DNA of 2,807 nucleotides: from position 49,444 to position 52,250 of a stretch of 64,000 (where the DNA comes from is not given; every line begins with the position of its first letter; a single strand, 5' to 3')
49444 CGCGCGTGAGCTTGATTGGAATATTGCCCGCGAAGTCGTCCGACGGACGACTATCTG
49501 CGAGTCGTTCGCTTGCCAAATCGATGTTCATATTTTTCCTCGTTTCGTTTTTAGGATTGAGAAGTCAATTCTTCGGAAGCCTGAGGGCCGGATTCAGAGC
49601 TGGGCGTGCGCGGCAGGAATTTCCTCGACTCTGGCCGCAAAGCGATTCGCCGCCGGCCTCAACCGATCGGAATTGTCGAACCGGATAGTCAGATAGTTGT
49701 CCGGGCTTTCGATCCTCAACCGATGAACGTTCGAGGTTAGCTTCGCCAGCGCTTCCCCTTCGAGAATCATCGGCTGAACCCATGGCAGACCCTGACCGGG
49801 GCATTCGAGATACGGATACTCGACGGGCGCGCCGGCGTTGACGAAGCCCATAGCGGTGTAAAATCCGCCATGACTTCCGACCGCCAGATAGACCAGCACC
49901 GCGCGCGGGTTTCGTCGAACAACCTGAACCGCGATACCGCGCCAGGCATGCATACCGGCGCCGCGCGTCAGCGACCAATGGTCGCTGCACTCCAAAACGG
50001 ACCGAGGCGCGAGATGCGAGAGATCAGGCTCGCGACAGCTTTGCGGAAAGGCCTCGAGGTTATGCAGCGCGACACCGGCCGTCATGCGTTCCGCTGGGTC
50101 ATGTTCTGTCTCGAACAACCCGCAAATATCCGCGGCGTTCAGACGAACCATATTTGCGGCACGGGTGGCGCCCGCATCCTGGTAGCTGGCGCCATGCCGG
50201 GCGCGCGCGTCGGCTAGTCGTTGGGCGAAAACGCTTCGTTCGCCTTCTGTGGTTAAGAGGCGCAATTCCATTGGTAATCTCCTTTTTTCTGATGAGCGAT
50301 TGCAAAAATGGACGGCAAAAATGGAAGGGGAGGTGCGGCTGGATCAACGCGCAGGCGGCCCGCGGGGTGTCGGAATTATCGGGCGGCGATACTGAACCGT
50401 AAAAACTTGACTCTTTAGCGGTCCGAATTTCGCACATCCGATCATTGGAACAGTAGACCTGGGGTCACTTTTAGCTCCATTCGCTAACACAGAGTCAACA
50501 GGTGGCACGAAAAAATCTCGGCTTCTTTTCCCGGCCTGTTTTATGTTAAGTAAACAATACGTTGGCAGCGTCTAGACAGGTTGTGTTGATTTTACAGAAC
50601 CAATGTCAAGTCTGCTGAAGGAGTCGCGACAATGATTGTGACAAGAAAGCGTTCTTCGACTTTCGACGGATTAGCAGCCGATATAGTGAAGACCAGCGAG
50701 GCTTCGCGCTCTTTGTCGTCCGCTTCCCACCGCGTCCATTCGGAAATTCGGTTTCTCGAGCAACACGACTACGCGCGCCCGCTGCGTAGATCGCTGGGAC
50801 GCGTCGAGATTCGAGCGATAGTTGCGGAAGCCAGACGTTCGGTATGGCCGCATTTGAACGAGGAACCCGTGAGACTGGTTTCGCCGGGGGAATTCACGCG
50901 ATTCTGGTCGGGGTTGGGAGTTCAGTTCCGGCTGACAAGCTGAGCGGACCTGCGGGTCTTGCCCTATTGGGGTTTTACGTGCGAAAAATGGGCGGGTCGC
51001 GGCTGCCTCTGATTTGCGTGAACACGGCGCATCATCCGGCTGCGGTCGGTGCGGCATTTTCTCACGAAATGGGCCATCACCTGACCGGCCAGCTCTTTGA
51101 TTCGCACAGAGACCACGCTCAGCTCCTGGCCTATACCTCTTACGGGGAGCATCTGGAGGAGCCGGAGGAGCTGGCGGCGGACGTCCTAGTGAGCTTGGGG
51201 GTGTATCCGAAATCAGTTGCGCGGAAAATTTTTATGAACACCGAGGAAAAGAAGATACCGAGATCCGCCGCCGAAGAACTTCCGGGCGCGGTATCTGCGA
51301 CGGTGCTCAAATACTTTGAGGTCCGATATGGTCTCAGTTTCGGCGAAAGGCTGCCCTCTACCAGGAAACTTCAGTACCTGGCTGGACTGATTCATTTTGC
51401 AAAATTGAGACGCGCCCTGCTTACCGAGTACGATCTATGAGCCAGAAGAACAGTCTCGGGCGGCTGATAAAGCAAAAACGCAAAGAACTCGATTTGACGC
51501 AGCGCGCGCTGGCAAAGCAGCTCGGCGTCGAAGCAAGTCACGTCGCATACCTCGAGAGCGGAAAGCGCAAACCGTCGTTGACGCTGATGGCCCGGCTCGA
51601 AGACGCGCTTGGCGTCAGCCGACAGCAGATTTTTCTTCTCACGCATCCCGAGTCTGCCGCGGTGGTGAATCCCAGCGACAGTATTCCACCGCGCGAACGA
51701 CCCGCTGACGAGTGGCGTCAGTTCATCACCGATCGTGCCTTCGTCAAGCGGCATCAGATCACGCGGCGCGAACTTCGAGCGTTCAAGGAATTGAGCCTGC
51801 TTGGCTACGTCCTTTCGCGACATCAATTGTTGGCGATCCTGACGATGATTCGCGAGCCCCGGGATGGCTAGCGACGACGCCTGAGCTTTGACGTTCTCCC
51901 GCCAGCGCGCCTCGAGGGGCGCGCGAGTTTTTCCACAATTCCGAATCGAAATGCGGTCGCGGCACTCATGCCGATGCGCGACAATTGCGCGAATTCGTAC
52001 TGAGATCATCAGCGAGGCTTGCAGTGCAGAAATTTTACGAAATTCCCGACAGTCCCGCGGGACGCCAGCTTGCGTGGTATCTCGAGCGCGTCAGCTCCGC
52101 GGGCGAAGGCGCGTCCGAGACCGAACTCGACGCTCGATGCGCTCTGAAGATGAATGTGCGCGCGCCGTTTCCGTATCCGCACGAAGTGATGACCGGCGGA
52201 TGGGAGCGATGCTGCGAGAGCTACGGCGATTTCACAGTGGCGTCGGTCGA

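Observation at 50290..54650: ImmA/IrrE metalloprotease + XRE-HTH pair heading a cassette with a tandem-GNAT protein and a beta-lactamase-family serine hydrolase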

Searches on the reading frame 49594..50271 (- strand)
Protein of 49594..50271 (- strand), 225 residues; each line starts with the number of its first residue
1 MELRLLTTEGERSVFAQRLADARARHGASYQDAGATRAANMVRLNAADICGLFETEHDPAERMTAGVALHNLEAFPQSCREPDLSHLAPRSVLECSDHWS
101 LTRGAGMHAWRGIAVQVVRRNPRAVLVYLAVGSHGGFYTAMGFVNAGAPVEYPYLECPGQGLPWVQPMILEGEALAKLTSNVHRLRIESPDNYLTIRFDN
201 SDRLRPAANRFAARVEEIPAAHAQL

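Call 3: search_protein_families(library=pfam, proteins=[window:49594-50271:-], max_evalue=0.1)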
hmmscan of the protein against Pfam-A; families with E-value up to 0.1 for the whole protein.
window:49594-50271:- (225 aa): 0 families

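Call 5: search_protein_families(library=ncbifam, proteins=[window:49594-50271:-], max_evalue=0.1)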
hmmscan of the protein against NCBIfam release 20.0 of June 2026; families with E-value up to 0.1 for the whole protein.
window:49594-50271:- (225 aa): 0 families

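Call 26: find_homologous_proteins(query=window:49594-50271:-, max_evalue=0.001)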
Query window:49594-50271:- (225 aa): 307 proteins with E <= 0.001 among 1235 candidates; the best 120 are listed.
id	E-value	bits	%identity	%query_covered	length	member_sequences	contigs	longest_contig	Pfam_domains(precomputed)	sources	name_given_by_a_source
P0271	2.4e-136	470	92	100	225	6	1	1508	-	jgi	jgi:hypothetical protein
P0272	3.1e-133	460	90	100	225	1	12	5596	-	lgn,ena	-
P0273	5.5e-132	456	90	100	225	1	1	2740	-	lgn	-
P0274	3.5e-122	424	84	100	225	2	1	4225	-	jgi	jgi:hypothetical protein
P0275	1.3e-117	409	83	98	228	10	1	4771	-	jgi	-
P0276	1.9e-117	408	81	100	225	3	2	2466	-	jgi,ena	-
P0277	2.1e-117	408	80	100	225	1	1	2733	-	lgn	-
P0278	8.4e-117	406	81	99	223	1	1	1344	-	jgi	jgi:hypothetical protein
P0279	3.1e-116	405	80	100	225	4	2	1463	-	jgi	jgi:hypothetical protein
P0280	9.0e-116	403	80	100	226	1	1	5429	-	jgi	jgi:hypothetical protein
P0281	3.7e-115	401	80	100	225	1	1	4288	-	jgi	-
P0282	1.0e-114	400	80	100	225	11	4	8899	-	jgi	jgi:hypothetical protein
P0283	2.6e-114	398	80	100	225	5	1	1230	-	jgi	jgi:hypothetical protein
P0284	2.8e-114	398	79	100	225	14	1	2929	-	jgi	jgi:hypothetical protein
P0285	4.5e-113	394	77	100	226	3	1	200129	-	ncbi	-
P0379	1.1e-88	314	68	92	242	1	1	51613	-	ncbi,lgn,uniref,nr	ncbi:MAG: hypothetical protein Q7S58_17290 [Candidatus Binatus sp.]|uniref:hypothetical protein n=1 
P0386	4.9e-86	306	64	99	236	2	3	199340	-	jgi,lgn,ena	jgi:hypothetical protein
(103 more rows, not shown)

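Call 32: search_protein_families(library=pfam, alignment_id=A4, max_evalue=1)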
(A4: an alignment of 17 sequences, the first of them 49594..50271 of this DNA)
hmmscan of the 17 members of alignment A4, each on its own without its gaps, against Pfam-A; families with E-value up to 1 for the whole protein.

A. member 1, window:49594-50271:- (225 aa): 0 families

B. families by the number of members that match (of 17 scanned): 2 families
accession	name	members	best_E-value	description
PF21926.2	FeeM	1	0.015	N-acyl amino acid synthase FeeM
PF23161.1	HTH_RNase_II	1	0.11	Double HTH domain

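Call 33: search_solved_structures(query=A4, max_evalue=10, show_alignments=2)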
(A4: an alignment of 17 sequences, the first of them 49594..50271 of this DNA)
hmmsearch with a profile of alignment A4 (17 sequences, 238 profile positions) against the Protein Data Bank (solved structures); distinct sequences matched with E-value up to 10: 6.
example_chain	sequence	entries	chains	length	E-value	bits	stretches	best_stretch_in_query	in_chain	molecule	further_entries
7oju_A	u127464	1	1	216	0.32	13.7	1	120-184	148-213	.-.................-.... protein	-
9lma_A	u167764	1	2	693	0.35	13.6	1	78-109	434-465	Ornithine decarboxylase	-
9lkg_C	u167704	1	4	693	0.35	13.6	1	78-109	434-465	Ornithine decarboxylase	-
9lls_A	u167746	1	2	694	0.35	13.6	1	78-109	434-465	Ornithine decarboxylase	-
9ll6_A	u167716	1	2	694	1.5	11.6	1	78-109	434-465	Ornithine decarboxylase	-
2ik2_A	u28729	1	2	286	2.2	11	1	69-94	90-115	Inorganic pyrophosphatase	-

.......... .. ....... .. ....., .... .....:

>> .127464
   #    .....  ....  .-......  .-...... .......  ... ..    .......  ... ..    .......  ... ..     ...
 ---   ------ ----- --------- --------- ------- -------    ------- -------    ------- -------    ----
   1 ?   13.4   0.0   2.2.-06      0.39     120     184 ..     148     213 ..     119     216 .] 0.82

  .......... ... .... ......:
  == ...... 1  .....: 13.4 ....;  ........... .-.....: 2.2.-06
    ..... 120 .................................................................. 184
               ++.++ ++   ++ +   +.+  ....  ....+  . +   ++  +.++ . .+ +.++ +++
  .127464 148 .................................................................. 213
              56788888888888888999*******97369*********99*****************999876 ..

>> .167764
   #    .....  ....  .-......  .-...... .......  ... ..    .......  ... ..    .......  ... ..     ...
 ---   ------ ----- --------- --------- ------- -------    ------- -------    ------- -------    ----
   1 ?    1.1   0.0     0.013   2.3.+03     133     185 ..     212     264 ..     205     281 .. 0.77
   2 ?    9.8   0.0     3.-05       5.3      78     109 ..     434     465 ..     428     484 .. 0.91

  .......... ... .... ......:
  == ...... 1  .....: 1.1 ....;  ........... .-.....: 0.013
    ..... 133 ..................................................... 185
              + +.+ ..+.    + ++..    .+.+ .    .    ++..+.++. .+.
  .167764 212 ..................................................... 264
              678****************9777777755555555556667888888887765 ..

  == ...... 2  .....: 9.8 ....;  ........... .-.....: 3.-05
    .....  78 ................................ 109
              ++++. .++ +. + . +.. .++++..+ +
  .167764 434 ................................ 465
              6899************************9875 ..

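Call 45: search_protein_families(library=padloc, proteins=[window:49594-50271:-], max_evalue=0.01)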
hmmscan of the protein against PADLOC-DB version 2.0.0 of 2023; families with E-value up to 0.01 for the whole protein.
window:49594-50271:- (225 aa): 0 families

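Call 47: predict_structure(alignment_id=A5)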
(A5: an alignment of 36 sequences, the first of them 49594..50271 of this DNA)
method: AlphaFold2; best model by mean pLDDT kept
length: 225 residues; sequences in the alignment: 36
mean_pLDDT: 52.9   pTM: 0.59
mean pLDDT of the five models: 52.9, 50.4, 47.3, 34.0, 32.6
residues with pLDDT >= 90: 3; 70-90: 54; 50-70: 53; < 50: 115
segments of 3 or more residues with pLDDT < 50: 27-31, 101-124, 129-187, 200-225
pLDDT, mean of each block of 10 residues (from residue 1): 82 85 58 59 79 82 77 66 60 60 32 42 48 35 41 31 31 38 45 62 34 29 29
secondary structure, 60 per line:
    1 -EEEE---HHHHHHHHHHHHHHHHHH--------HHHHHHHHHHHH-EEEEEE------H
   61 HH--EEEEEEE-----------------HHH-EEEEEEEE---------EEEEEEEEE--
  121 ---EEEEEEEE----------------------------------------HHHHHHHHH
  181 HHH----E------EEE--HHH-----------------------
elements in order: E2-5 H9-26 H35-46 E48-53 E65-71 E93-100 E110-118 E124-131 H172-183 E195-197

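Call 49: fold_search(model_id=the predicted structure, library=pdb)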
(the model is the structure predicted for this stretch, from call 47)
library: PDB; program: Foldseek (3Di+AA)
matches with E <= 10: 76; with E <= 0.001: 0
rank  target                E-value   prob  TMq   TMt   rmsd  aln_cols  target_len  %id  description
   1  2g0b_C                3.8e-01  0.66  0.23  0.28   4.3        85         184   13  The structure of FeeM, an N-acyl amino acid synthase from uncultured soil microbes (released 2006-09-26)
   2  8a9n_B                6.6e-01  0.35  0.20  0.28   4.5        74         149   18  Structure of DpA polyamine acetyltransferase in complex with 1,3-DAP (released 2023-07-12)
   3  1qsm_B                8.0e-01  0.41  0.22  0.31   3.7        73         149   14  Histone Acetyltransferase HPA2 from Saccharomyces Cerevisiae in Complex with Acetyl Coenzyme A (released 1999-12-22)
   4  4e2a_A                1.0e+00  0.21  0.26  0.33   6.1       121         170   14  Crystal Structure of the Putative acetyltransferase from Streptococcus mutans (released 2013-03-13)
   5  1ufh_A                1.1e+00  0.16  0.25  0.34   5.9       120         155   18  Structure of putative acetyltransferase, YYCN protein of Bacillus subtilis (released 2003-06-24)
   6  2hv2_F                1.2e+00  0.28  0.20  0.12   4.1        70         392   11  Crystal Structure of Conserved Protein of Unknown Function from Enterococcus faecalis V583 at 2.4 A Resolution, Probab (released 2006-08-29)
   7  3n7z_E                1.2e+00  0.25  0.19  0.12   4.0        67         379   13  Crystal structure of acetyltransferase from Bacillus anthracis (released 2010-06-16)
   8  7n1l_K                1.2e+00  0.23  0.20  0.28   5.0        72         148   18  Crystal Structure of Ribosomal-protein-alanine N-acetyltransferase from Brucella melitensis biovar Abortus 2308 (released 2021-06-16)
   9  4e2a_B                1.2e+00  0.18  0.25  0.32   6.3       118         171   13  Crystal Structure of the Putative acetyltransferase from Streptococcus mutans (released 2013-03-13)
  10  2g0b_G                1.2e+00  0.35  0.22  0.28   4.1        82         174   12  The structure of FeeM, an N-acyl amino acid synthase from uncultured soil microbes (released 2006-09-26)
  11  8a9o_B                1.2e+00  0.23  0.20  0.28   4.5        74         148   18  Structure of the polyamine acetyltransferase DpA (released 2023-07-12)
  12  6yug_A                1.4e+00  0.23  0.19  0.27   5.4        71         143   14  Crystal structure of C. parvum GNA1 in complex with acetyl-CoA and glucose 6P. (released 2020-09-30)
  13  5f49_C                1.5e+00  0.13  0.20  0.28   5.8        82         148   12  Crystal structure of an aminoglycoside acetyltransferase meta-AAC0020 from an uncultured soil metagenomic sample in co (released 2015-12-16)
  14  2eui_E                1.6e+00  0.30  0.29  0.40   4.7       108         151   17  Crystal structure of a probable acetyltransferase (released 2005-12-06)
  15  7kys_C                1.6e+00  0.14  0.20  0.20   4.8        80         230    6  Crystal structure of human BCCIP beta (Native2) (released 2021-06-09)
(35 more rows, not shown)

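Call 86: find_encoding_contigs(protein=P0386, flank=5000, max_places=2)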
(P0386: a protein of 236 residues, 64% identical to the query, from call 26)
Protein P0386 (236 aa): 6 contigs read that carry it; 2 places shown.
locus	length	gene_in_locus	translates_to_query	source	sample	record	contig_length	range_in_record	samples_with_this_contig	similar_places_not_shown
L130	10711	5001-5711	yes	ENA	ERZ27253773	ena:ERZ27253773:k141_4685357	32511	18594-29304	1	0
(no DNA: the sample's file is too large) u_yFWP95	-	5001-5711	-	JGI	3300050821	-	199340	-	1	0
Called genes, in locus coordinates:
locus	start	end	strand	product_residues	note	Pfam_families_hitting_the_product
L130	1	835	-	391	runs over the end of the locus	PF00092:VWA (weak), PF13519:VWA_2 (weak)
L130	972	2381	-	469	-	PF00092:VWA (weak), PF13519:VWA_2, PF25106:VWA_4 (faint)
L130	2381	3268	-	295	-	PF08281:Sigma70_r4_2 (weak)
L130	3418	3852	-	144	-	PF12844:HTH_19 (faint), PF13560:HTH_31, PF01381:HTH_3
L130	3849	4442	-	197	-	-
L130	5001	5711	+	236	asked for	-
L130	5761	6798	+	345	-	PF00487:FA_desaturase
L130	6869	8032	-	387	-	-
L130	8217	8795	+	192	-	PF03330:DPBB_1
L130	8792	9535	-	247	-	PF02353:CMAS, PF13489:Methyltransf_23, PF01209:Ubie_methyltran (weak), PF07021:MetW (weak), PF13847:Methyltransf_31, PF08241:Methyltransf_11, PF08242:Methyltransf_12, PF13649:Methyltransf_25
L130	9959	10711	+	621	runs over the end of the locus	PF00270:DEAD, PF00271:Helicase_C, PF16124:RecQ_Zn_bind, PF09382:RQC, PF00570:HRDC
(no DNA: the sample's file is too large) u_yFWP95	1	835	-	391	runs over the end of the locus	PF00092:VWA (weak), PF13519:VWA_2 (weak)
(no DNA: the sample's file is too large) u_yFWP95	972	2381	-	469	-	PF00092:VWA (weak), PF13519:VWA_2, PF25106:VWA_4 (faint)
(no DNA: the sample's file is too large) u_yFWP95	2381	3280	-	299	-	PF08281:Sigma70_r4_2 (weak)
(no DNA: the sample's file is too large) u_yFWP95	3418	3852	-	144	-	PF12844:HTH_19 (faint), PF13560:HTH_31, PF01381:HTH_3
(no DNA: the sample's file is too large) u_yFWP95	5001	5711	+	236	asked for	-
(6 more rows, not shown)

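Call 87: find_encoding_contigs(protein=P0379, flank=5000, max_places=2)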
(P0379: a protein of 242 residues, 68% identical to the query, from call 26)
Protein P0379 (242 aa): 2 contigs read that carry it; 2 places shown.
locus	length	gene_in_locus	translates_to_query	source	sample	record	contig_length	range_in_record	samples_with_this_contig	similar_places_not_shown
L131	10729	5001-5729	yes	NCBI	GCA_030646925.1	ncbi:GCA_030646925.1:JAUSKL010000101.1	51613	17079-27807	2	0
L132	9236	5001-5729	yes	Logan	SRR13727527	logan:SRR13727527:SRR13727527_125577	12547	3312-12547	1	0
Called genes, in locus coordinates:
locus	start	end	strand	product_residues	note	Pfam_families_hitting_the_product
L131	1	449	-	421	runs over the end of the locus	PF02515:CoA_transf_3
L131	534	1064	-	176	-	PF01243:PNPOx_N, PF12900:Pyridox_ox_2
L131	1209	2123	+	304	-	PF00296:Bac_luciferase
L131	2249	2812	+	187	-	PF01862:PvlArgDC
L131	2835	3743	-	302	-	PF07676:PD40 (faint)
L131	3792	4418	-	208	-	-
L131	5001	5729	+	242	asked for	-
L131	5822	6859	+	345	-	PF00487:FA_desaturase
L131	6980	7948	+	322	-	PF00296:Bac_luciferase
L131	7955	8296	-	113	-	PF01451:LMWPc (faint)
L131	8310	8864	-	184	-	PF02627:CMD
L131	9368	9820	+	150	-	PF13577:SnoaL_4, PF12680:SnoaL_2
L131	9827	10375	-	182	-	-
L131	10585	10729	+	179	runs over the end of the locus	-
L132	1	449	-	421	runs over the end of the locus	PF02515:CoA_transf_3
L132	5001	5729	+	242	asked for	-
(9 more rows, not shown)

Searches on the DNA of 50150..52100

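Call 75: search_rna_families(source=window, start=50150, end=52100, threshold=evalue, max_evalue=1)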
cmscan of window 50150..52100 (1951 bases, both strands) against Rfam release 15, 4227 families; matches with E-value up to 1: 0.
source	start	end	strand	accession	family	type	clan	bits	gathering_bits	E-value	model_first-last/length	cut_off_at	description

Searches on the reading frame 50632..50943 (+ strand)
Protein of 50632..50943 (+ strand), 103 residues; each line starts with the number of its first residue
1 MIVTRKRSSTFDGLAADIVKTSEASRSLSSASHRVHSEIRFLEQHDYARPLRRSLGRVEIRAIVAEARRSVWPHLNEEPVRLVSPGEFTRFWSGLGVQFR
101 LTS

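Call 3: search_protein_families(library=pfam, proteins=[window:50632-50943:+], max_evalue=0.1)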
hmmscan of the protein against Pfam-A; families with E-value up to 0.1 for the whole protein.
window:50632-50943:+ (103 aa): 0 families
